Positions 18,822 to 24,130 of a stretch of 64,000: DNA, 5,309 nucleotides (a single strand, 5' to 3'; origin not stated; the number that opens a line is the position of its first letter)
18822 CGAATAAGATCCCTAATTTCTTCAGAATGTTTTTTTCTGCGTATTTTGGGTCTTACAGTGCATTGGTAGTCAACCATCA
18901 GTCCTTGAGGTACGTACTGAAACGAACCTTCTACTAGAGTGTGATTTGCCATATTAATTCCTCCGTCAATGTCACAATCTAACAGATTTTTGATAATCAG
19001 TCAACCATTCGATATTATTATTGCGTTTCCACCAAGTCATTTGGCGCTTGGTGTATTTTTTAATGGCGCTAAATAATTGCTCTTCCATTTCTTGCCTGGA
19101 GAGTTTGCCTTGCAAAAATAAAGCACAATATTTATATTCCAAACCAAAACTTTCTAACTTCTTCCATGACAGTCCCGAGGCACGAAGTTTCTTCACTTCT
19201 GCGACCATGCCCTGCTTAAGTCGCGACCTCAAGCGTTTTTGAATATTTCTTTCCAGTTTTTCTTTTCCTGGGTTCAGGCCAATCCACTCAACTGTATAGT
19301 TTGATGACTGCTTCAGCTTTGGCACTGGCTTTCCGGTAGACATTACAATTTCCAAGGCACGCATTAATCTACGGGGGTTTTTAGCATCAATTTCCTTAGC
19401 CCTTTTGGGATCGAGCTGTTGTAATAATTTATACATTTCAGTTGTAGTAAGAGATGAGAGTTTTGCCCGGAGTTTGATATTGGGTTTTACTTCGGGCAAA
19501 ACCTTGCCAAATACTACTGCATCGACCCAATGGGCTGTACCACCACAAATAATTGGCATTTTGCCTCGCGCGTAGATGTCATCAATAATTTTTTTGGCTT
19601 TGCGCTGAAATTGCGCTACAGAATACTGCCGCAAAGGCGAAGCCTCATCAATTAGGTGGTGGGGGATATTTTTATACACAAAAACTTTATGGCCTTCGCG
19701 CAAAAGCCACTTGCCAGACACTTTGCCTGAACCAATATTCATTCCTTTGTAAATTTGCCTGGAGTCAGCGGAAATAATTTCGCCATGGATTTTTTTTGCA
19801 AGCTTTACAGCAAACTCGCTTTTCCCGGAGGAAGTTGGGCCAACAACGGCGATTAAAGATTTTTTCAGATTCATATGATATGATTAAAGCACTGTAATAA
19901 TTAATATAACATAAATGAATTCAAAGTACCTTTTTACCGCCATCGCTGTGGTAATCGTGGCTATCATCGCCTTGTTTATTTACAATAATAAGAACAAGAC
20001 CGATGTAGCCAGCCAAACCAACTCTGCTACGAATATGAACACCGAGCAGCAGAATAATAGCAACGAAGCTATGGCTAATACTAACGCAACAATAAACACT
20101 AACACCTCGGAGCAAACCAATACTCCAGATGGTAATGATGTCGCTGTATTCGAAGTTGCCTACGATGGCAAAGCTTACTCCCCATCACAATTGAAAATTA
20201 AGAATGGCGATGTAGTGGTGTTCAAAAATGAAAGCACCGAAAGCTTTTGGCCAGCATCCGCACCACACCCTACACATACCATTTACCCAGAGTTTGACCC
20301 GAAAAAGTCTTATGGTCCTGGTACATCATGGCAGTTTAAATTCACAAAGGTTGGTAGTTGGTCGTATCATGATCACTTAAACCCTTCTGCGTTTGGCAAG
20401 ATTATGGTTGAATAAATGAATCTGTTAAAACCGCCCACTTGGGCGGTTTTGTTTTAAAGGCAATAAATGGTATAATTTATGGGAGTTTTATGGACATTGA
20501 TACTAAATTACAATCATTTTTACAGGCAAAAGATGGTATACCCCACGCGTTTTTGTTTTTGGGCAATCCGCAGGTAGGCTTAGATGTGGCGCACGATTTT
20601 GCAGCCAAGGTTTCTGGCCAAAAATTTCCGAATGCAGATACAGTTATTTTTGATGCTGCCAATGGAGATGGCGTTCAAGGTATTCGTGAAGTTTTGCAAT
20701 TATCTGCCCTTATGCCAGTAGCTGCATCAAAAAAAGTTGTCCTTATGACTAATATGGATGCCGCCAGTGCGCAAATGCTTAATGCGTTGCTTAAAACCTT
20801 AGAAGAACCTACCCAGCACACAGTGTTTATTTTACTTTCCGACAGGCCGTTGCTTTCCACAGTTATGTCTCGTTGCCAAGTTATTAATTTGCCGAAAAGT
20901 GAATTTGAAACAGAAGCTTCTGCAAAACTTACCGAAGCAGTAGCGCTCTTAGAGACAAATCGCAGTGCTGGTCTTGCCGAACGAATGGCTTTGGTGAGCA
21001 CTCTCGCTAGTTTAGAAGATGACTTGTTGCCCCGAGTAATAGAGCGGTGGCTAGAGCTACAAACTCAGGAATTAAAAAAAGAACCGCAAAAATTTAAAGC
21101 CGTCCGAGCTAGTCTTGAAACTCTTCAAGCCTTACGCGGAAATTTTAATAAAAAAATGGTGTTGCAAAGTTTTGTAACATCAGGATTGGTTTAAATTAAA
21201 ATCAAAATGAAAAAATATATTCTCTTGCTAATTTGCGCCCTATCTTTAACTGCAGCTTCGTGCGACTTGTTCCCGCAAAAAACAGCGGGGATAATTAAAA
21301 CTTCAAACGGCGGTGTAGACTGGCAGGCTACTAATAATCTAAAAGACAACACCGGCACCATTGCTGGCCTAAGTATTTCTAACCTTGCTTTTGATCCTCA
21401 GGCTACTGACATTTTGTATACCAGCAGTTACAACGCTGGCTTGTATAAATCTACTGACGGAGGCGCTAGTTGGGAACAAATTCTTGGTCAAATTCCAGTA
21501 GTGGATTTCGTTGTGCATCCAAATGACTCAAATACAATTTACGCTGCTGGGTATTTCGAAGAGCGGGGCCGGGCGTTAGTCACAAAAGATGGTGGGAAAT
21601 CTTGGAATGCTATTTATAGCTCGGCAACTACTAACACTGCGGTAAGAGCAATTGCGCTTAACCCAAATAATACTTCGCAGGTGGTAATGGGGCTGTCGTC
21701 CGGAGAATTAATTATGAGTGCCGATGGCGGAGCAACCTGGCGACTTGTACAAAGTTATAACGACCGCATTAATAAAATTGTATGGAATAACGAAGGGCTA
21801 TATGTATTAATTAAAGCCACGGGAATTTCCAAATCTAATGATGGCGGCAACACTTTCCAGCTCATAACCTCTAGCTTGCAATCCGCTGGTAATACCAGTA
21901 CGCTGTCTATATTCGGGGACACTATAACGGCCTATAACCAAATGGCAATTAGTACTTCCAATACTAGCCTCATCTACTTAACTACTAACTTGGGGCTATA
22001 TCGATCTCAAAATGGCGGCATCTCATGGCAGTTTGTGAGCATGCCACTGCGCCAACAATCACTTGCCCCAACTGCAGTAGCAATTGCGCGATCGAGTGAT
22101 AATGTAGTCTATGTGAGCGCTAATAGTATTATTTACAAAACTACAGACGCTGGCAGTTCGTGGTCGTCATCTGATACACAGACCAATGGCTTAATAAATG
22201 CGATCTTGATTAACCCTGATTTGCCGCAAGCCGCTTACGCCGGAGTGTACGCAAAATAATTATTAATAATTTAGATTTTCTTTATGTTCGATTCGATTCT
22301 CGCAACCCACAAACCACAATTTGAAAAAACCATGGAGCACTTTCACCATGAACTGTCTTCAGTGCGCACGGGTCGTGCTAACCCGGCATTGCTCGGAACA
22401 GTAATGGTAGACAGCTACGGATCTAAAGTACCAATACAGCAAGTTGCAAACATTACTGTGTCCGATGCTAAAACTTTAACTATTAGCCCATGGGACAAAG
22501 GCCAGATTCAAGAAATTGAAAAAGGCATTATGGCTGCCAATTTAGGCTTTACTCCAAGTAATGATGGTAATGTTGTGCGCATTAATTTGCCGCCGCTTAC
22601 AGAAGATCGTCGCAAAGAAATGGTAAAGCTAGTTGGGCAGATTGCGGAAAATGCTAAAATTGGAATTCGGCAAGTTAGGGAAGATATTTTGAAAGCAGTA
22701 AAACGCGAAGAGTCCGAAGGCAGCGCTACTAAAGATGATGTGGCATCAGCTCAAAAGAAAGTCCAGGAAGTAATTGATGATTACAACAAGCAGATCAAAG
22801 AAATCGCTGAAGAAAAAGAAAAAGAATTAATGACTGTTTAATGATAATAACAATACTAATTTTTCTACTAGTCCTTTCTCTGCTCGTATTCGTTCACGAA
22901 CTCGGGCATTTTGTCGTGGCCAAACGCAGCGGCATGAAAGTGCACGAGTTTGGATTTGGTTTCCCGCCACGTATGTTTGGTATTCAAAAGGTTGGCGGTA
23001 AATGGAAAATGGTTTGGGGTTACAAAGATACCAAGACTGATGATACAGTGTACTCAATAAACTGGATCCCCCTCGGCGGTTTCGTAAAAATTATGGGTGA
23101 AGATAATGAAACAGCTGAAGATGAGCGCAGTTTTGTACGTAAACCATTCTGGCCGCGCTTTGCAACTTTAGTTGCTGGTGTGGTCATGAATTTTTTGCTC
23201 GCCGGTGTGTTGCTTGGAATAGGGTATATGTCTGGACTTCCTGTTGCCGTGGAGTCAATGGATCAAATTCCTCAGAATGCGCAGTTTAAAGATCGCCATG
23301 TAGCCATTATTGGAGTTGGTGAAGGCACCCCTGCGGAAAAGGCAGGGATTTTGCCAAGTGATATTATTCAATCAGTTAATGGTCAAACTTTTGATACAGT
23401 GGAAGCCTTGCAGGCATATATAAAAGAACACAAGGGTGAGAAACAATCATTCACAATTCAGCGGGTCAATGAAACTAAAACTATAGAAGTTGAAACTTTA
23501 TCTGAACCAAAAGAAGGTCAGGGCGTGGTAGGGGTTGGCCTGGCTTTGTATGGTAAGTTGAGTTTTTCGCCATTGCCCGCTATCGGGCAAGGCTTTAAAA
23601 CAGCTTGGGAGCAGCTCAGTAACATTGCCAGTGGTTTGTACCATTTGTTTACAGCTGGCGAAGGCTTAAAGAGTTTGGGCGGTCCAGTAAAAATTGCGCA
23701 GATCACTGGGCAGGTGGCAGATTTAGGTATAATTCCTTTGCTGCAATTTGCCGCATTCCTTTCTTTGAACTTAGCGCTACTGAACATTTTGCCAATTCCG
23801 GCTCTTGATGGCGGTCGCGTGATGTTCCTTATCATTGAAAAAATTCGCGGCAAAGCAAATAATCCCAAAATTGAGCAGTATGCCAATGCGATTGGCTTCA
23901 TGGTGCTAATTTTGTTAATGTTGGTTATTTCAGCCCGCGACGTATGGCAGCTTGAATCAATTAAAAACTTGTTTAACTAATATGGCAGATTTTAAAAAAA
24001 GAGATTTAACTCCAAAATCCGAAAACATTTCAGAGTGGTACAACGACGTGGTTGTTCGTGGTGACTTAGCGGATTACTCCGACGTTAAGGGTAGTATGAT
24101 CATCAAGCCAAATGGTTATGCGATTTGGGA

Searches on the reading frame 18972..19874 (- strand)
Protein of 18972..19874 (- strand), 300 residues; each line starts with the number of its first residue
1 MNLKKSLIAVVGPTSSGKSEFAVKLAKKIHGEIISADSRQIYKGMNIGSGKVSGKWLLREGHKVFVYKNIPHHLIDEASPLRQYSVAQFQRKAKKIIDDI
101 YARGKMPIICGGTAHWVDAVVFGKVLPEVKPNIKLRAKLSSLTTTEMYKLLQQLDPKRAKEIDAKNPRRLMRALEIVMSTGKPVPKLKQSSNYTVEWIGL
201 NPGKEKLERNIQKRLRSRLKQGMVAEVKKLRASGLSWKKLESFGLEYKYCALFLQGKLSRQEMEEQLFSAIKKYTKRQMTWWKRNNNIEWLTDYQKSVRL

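Call 74: search_protein_families(library=pfam, proteins=[window:18972-19874:-], max_evalue=0.0001)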
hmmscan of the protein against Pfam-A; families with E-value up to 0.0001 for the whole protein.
window:18972-19874:- (300 aa): 2 families
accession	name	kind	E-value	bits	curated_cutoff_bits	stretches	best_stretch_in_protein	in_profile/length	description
PF01715.23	IPPT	-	8.9e-61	206.1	23.6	1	40-284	1-242/243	IPP transferase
PF01745.22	IPT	-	1.6e-07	31.4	20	1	7-54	3-50/233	Isopentenyl transferase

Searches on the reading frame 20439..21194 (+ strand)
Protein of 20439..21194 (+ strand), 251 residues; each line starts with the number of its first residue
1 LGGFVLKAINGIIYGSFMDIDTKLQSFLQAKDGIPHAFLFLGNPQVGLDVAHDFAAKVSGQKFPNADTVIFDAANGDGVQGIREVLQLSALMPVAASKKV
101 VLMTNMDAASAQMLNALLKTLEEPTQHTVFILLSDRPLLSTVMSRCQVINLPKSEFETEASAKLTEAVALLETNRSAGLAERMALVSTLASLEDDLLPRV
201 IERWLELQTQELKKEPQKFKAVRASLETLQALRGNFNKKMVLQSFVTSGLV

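Call 74: search_protein_families(library=pfam, proteins=[window:20439-21194:+], max_evalue=0.0001)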
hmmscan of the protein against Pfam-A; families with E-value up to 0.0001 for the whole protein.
window:20439-21194:+ (251 aa): 1 family
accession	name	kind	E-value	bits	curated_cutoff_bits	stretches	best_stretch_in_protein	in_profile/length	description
PF13177.12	DNA_pol3_delta2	-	2.6e-20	73.5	27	1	78-153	82-159/161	DNA polymerase III, delta subunit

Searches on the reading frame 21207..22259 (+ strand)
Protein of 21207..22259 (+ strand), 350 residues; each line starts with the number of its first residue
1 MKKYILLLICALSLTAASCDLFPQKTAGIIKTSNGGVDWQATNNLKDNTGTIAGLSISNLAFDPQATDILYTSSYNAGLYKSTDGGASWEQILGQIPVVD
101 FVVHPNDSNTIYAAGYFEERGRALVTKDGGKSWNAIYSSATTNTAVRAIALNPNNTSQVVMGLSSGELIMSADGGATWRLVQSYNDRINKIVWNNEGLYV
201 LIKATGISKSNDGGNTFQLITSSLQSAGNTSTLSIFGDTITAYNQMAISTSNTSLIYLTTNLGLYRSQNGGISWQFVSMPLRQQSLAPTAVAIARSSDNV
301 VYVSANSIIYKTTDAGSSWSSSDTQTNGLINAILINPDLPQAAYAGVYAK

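Call 11: search_protein_families(library=pfam, proteins=[window:21207-22259:+], max_evalue=0.001)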
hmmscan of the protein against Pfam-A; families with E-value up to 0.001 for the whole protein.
window:21207-22259:+ (350 aa): 4 families
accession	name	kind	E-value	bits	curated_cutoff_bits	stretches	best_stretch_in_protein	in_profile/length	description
PF15902.12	Sortilin-Vps10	-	3.3e-21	76.1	33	3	79-187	3-118/446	Sortilin, neurotensin receptor 3,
PF02012.26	BNR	-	2.8e-10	39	27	0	80-90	1-11/12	BNR/Asp-box repeat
PF14870.12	PSII_BNR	-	1.1e-09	38.4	27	0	157-261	30-132/303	Photosynthesis system II assembly factor YCF48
PF13088.12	BNR_2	-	1.8e-06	28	31.4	0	30-169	85-224/277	BNR repeat-like domain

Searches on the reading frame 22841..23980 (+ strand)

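Call 11: search_protein_families(library=pfam, proteins=[window:22841-23980:+], max_evalue=0.001)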
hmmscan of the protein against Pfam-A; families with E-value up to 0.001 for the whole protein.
window:22841-23980:+ (379 aa): 5 families
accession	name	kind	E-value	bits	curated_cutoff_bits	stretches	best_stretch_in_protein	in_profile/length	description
PF02163.28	Peptidase_M50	-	1.2e-55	188.7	27.2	1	8-359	2-221/221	Peptidase family M50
PF17820.7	PDZ_6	-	7.5e-11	42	27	1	158-208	4-54/54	PDZ domain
PF13180.12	PDZ_2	-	4e-10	40.3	27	1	151-218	11-79/80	PDZ domain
PF00595.29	PDZ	-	1e-05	26.3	23.2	1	146-193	23-66/81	PDZ domain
PF04495.20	GRASP55_65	-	0.00083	20.1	27.7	0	147-240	38-132/138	GRASP55/65 PDZ-like domain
